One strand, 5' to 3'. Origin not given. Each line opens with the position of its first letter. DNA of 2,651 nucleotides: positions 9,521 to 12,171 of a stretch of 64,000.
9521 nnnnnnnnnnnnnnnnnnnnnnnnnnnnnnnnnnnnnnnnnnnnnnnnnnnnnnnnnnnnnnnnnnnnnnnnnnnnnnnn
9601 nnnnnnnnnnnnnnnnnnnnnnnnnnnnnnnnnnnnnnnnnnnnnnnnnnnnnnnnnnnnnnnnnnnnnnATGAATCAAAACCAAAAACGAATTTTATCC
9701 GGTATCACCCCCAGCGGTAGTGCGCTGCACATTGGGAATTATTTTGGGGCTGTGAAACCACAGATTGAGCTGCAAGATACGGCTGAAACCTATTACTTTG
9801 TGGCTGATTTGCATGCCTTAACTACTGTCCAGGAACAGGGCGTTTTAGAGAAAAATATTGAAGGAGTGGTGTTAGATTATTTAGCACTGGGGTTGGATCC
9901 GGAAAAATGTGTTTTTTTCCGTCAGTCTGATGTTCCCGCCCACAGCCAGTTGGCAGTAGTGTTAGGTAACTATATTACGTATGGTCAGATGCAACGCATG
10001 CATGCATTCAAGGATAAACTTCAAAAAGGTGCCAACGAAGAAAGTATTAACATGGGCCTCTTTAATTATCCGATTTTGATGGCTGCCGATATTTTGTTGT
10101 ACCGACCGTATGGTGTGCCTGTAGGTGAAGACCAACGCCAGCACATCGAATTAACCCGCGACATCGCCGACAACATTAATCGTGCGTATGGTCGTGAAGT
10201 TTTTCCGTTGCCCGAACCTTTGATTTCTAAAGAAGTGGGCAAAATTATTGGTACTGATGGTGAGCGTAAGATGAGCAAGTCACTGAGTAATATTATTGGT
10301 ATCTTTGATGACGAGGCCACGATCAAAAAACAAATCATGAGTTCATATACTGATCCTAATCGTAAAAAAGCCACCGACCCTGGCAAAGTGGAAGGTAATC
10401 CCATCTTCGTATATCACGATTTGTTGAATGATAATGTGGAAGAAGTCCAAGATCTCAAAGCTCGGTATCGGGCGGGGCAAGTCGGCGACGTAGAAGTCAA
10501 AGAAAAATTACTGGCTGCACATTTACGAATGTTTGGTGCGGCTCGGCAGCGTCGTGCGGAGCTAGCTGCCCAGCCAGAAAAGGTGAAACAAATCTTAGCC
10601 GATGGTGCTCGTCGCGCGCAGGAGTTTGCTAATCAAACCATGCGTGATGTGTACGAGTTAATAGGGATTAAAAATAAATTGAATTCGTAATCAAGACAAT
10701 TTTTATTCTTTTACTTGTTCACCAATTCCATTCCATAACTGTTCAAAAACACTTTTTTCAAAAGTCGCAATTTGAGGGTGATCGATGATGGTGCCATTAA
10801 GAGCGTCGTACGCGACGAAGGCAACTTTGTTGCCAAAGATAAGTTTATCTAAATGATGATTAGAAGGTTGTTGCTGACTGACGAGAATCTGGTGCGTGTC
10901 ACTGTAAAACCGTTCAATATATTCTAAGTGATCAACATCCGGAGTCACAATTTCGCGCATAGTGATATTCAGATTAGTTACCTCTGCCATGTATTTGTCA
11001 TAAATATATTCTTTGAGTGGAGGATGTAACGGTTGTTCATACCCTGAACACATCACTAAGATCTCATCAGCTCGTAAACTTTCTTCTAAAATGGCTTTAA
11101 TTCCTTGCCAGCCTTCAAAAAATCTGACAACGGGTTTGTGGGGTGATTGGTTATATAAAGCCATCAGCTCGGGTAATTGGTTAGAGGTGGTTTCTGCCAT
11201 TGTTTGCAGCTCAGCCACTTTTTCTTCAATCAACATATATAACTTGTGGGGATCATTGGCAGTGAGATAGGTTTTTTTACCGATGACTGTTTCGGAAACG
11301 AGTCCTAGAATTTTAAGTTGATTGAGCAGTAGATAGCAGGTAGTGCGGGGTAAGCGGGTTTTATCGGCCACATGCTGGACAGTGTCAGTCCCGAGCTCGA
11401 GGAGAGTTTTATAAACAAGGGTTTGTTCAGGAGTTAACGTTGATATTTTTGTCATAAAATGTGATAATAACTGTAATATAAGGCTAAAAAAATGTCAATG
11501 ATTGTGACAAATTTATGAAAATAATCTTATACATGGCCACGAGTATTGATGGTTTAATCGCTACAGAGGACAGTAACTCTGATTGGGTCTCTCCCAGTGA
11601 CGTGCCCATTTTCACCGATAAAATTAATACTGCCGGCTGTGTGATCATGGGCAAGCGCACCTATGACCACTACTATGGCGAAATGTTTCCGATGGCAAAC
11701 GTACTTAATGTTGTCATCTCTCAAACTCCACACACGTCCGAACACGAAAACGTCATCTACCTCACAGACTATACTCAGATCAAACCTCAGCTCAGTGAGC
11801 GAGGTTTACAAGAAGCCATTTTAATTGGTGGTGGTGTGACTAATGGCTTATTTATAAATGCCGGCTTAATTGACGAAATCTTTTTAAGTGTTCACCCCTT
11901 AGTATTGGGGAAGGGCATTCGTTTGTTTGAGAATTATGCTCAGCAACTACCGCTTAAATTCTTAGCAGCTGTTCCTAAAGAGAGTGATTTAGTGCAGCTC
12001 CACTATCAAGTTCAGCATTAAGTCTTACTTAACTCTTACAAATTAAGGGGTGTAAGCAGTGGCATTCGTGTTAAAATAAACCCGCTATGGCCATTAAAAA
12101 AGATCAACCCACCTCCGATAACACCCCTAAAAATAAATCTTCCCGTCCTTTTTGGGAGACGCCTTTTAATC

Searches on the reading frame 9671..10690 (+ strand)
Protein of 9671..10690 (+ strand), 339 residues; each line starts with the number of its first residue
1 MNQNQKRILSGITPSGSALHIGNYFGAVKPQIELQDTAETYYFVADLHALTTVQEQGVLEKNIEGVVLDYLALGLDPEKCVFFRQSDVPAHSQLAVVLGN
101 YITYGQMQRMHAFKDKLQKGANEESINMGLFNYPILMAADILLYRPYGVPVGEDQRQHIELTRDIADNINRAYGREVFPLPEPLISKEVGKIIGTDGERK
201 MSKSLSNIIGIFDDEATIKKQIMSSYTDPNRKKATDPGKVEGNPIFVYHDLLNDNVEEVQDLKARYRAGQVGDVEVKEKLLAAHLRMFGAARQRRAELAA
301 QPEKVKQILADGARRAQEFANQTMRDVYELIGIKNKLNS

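Call 9: search_protein_families(library=ncbifam, proteins=[window:9671-10690:+])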
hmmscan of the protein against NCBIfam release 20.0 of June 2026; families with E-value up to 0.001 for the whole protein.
window:9671-10690:+ (339 aa): 11 families
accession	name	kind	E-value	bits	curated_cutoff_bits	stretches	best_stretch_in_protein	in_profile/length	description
TIGR00233.1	trpS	equivalog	2.9e-95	319.3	176.75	1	5-333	2-328/328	tryptophan--tRNA ligase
NF009207.0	PRK12556.1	equivalog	1.7e-81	273.6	479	1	4-333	2-331/332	tryptophan--tRNA ligase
NF008922.0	PRK12283.1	equivalog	7.6e-77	258.8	572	2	4-176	2-174/400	tryptophan--tRNA ligase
NF008923.0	PRK12284.1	equivalog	1e-75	255.2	597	1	5-335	2-333/431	tryptophan--tRNA ligase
NF008925.0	PRK12285.1-2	equivalog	3.6e-24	85.4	451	1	4-300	61-355/365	tryptophan--tRNA ligase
NF008927.0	PRK12285.1-4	equivalog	2.2e-22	79.6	478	1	5-307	73-368/385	tryptophan--tRNA ligase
NF006330.0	PRK08560.1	equivalog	4e-18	65.6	220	1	4-255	31-270/342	tyrosine--tRNA ligase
NF008926.0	PRK12285.1-3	equivalog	1.3e-14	53.9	320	1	4-170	64-229/429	tryptophan--tRNA ligase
NF008928.0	PRK12285.1-5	equivalog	3.1e-12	45.8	891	1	2-169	89-252/530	tryptophan--tRNA ligase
NF008924.0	PRK12285.1-1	equivalog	1.7e-10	40.7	644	1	66-312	136-369/381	tryptophan--tRNA ligase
TIGR00234.1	tyrS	equivalog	2.2e-10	40.2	113.8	1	3-245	33-296/406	tyrosine--tRNA ligase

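Call 10: find_related_loci(query=window:9671-10690:+, collection=genome_contigs, flank=3000)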
Query window:9671-10690:+ (339 aa) in genome_contigs; peptide patterns used: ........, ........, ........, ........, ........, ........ (x = any residue, [..] = any of these).
69 stretches matched a pattern; 17 encode a relative of the query (tblastn E <= 1e-3); 17 distinct loci.
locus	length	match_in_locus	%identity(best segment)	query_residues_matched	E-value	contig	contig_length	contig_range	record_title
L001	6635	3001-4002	81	6-338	0e+0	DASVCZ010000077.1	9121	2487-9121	MAG TPA_asm: Patescibacteria group bacterium isolate SMAG_U2020 k141_1337745, whole genome shotgun sequence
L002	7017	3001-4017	77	1-339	0e+0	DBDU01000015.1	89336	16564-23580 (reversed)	MAG TPA_asm: Patescibacteria group bacterium UBA924 UBA924_contig_879, whole genome shotgun sequence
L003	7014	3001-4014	77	1-338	0e+0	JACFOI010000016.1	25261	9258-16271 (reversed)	MAG: Patescibacteria group bacterium isolate BROCD046 NODE_1536_length_25261_cov_8.365429, whole genome shotgun sequence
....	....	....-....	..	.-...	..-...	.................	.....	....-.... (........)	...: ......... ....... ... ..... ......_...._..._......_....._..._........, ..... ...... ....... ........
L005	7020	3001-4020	74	1-338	4e-175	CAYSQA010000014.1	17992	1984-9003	MAG TPA_asm: uncultured Pseudomonadales bacterium isolate SRP170004_co1_586 genome assembly, contig: NODE_4814_length_17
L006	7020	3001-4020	74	1-338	4e-174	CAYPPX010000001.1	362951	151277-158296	MAG TPA_asm: uncultured Pseudomonadales bacterium isolate SRP093185_co1_36 genome assembly, contig: NODE_1_length_362951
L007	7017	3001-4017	73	1-338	4e-172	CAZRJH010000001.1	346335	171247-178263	MAG TPA_asm: uncultured Gammaproteobacteria bacterium isolate SRP342105_co1_321 genome assembly, contig: NODE_16_length_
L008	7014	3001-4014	75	2-338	5e-172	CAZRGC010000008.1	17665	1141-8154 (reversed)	MAG TPA_asm: uncultured Gammaproteobacteria bacterium isolate SRP173033_co1_108 genome assembly, contig: NODE_5995_lengt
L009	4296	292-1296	73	6-338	2e-170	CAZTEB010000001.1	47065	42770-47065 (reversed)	MAG TPA_asm: uncultured Pseudomonadales bacterium isolate SRP334346_co1_115 genome assembly, contig: NODE_834_length_470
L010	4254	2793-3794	69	4-334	2e-164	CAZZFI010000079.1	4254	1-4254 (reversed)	MAG TPA_asm: uncultured Candidatus Saccharibacteria bacterium isolate SRP193661_co1_149 genome assembly, contig: NODE_21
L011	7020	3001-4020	67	1-337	4e-156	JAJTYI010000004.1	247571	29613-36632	MAG: bacterium isolate DTUPAT2 4-Genome5, whole genome shotgun sequence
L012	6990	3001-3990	67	1-327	6e-152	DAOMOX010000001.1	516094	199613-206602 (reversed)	MAG TPA_asm: Candidatus Dojkabacteria bacterium isolate AMR_MDS_5875 NODE_5_length_516094_cov_26.501193, whole genome sh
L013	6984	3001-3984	67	7-333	4e-150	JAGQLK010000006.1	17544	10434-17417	MAG: Candidatus Dojkabacteria bacterium isolate HKST-UBA14 NODE_6_length_17544_cov_3.085704, whole genome shotgun sequen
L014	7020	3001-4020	74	1-338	5e-173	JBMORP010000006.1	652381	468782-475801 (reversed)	MAG: Patescibacteria group bacterium isolate Betzabe_MAG183 MAG183_6, whole genome shotgun sequence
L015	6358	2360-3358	60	7-339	2e-132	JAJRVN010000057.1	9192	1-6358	MAG: Patescibacteria group bacterium isolate Dive96_bin10.432 k141_3742014, whole genome shotgun sequence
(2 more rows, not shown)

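Call 13: find_related_loci(query=window:9671-10690:+, collection=metagenome_contigs, flank=1500)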
Query window:9671-10690:+ (339 aa) in metagenome_contigs; peptide patterns used: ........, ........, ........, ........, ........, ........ (x = any residue, [..] = any of these).
94 stretches matched a pattern; 25 encode a relative of the query (tblastn E <= 1e-3); 25 distinct loci.
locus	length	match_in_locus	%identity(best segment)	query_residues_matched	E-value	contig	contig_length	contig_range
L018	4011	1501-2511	77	2-338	0e+0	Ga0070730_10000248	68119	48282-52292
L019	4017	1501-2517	77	1-339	0e+0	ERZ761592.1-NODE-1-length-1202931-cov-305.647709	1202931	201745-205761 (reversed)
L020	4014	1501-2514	76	1-338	0e+0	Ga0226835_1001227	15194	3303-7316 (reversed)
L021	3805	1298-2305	77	4-339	0e+0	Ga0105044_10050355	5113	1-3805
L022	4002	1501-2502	78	5-338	0e+0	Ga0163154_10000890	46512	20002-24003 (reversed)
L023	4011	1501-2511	78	2-338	0e+0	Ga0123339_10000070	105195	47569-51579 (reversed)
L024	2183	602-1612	75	2-338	0e+0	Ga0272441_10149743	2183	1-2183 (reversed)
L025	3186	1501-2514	75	1-338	0e+0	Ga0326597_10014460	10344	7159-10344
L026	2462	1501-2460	78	4-323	0e+0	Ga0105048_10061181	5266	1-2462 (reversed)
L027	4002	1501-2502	75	6-338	4e-174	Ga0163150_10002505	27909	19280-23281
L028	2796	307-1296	75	5-333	1e-176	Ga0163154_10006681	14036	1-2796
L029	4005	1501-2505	72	6-339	4e-171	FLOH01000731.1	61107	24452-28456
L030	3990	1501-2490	69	5-333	3e-161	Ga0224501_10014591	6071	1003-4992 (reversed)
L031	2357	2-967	72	19-338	6e-171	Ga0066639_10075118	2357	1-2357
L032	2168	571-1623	68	4-336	4e-171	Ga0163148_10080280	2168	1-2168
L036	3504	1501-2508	60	1-333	8e-128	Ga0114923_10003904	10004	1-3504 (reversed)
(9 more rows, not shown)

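Call 53: search_protein_families(library=pfam, proteins=[L014:1727-2953:+, L002:2610-2909:+, L003:2194-2490:+, L003:2480-2740:+, L036:1011-1283:+], max_evalue=0.01)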
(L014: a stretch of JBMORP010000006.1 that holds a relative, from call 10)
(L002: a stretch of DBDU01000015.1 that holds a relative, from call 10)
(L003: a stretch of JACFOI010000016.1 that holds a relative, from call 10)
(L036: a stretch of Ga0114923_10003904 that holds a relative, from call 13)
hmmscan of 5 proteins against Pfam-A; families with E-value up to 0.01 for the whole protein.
L014:1727-2953:+ (408 aa): 1 family
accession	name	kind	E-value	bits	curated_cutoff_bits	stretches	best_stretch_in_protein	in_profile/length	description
PF00291.31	PALP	-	2.6e-43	148.9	35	1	70-392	6-295/295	Pyridoxal-phosphate dependent enzyme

L002:2610-2909:+ (99 aa): 0 families

L003:2194-2490:+ (98 aa): 0 families

L003:2480-2740:+ (86 aa): 1 family
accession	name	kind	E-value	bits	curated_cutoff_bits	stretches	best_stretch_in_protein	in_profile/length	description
PF07927.17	HicA_toxin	-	3.6e-06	27.4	27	1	10-41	2-32/58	HicA toxin of bacterial toxin-antitoxin,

L036:1011-1283:+ (90 aa): 0 families

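Call 55: search_protein_families(library=ncbifam, proteins=[L014:1727-2953:+])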
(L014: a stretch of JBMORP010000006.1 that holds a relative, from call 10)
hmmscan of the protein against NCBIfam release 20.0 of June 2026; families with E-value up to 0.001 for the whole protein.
L014:1727-2953:+ (408 aa): 38 families (the best 25 are shown)
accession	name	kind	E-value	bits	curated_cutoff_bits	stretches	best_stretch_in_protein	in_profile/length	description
NF010376.0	PRK13803.1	equivalog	2.7e-173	578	819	1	17-404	207-594/600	bifunctional phosphoribosylanthranilate isomerase/tryptophan synthase subunit beta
TIGR00263.1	trpB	equivalog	6.5e-173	575.2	392.45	1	22-403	1-383/385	tryptophan synthase subunit beta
NF010375.0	PRK13802.1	equivalog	7.1e-118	394.6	1386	1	22-399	277-667/695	bifunctional indole-3-glycerol phosphate synthase/tryptophan synthase subunit beta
NF009057.0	PRK12391.1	equivalog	1.1e-56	192.3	366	1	59-405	69-425/441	TrpB-like pyridoxal phosphate-dependent enzyme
TIGR01415.1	trpB_rel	hypoth_equivalog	2.5e-52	178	518.85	1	58-405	56-415/419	TrpB-like pyridoxal phosphate-dependent enzyme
TIGR01139.1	cysK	equivalog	1.7e-16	60.4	350.95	2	83-305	17-229/298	cysteine synthase A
TIGR01136.1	cysKM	subfamily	1.5e-15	57.3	344.15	2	83-304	17-228/299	cysteine synthase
NF006390.0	PRK08639.1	equivalog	8.4e-15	54.6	421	1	75-401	29-320/418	threonine ammonia-lyase IlvA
NF004996.0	PRK06381.1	equivalog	5.1e-14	52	266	1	72-393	16-317/319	threonine synthase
NF008735.0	PRK11761.1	equivalog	2.1e-13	50.2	413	2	78-197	19-136/296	cysteine synthase CysM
NF006050.0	PRK08197.1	equivalog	2.7e-13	49.5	303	1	77-399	86-386/406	threonine synthase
NF006094.0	PRK08246.1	subfamily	4.6e-13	49.2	331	1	84-274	34-202/310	serine/threonine dehydratase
TIGR02079.1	THD1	equivalog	5.2e-13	48.5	440.55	1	78-275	23-207/410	threonine ammonia-lyase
NF005292.0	PRK06815.1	equivalog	8.5e-13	48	371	1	74-273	24-205/320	threonine/serine dehydratase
TIGR03945.1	PLP_SbnA_fam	equivalog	8.6e-12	44.7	349.95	1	85-274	20-203/304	2,3-diaminopropionate biosynthesis protein SbnA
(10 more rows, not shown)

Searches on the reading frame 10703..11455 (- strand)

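Call 9: search_protein_families(library=ncbifam, proteins=[window:10703-11455:-])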
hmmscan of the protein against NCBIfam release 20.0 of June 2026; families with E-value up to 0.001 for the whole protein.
window:10703-11455:- (250 aa): 0 families

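Call 53: search_protein_families(library=pfam, proteins=[window:10703-11455:-], max_evalue=0.01)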
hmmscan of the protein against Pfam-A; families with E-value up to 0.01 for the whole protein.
window:10703-11455:- (250 aa): 1 family
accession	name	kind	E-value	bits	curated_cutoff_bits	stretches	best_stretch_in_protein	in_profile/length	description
PF01978.25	TrmB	-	1.8e-08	34.5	25.6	1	8-63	7-62/68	Sugar-specific transcriptional regulator TrmB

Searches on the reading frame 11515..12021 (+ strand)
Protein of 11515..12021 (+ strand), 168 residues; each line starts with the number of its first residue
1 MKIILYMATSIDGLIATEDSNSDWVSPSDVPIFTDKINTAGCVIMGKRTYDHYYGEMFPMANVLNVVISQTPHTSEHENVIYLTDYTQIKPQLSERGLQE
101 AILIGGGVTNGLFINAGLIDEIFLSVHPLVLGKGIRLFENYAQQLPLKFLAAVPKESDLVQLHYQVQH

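Call 53: search_protein_families(library=pfam, proteins=[window:11515-12021:+], max_evalue=0.01)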
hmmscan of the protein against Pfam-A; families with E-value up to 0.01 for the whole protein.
window:11515-12021:+ (168 aa): 2 families
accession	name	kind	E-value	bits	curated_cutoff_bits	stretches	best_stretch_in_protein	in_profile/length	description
PF01872.23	RibD_C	-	4.1e-15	56.6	24.1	1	2-150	2-186/197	RibD C-terminal domain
PF00186.24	DHFR_1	-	2.5e-06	27.7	25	1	3-107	2-98/159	Dihydrofolate reductase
